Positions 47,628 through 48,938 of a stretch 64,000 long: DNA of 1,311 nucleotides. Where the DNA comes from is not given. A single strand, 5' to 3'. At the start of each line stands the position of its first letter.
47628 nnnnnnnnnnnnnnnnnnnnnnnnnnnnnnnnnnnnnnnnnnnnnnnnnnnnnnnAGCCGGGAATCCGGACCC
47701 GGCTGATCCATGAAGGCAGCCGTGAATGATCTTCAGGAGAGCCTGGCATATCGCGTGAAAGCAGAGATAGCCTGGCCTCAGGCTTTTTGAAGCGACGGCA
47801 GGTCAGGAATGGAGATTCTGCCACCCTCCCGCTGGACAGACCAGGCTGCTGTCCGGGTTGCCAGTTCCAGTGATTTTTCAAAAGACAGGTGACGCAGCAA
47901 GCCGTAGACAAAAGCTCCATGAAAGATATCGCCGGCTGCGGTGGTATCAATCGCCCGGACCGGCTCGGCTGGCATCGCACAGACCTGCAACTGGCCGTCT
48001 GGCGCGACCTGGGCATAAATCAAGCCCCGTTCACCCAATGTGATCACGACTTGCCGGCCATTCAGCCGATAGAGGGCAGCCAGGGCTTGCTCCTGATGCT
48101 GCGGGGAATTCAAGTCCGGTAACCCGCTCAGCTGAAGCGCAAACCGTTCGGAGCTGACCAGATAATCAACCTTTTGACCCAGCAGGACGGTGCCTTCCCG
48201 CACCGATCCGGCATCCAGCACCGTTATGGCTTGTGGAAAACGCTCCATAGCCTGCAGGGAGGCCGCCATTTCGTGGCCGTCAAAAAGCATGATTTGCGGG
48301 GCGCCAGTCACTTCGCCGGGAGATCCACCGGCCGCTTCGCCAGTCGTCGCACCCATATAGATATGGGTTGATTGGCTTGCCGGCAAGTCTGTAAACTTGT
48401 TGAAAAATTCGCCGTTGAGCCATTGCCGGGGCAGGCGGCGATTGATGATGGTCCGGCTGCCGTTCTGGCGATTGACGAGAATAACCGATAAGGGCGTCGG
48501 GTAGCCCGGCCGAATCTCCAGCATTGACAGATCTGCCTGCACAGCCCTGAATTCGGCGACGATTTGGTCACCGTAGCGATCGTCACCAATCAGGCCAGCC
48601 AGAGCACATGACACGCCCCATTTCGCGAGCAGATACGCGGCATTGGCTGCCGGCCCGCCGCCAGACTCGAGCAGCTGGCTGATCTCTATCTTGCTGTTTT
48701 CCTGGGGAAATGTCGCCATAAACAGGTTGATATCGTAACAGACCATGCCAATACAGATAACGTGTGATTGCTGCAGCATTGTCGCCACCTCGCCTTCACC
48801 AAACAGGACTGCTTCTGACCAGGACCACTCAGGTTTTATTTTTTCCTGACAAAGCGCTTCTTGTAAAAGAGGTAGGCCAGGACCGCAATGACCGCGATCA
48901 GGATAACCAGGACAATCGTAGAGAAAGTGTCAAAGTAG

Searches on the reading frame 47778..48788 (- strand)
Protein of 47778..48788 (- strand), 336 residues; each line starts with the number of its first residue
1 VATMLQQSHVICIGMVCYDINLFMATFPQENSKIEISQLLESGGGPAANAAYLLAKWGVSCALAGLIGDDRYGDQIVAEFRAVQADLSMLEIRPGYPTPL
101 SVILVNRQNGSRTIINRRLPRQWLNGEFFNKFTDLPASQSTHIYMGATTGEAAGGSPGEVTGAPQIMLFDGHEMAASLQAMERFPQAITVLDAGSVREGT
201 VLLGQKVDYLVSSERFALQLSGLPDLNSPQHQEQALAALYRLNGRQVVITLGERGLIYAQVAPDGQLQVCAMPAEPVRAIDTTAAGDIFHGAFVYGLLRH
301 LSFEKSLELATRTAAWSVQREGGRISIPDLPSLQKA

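Call 7: search_protein_families(library=pfam, proteins=[window:47778-48788:-], max_evalue=0.001)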
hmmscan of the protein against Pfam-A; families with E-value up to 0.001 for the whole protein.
window:47778-48788:- (336 aa): 1 family
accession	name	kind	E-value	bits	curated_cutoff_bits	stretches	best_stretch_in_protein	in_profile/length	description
PF00294.29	PfkB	-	2.3e-40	139.2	25.8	1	9-329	3-301/302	pfkB family carbohydrate kinase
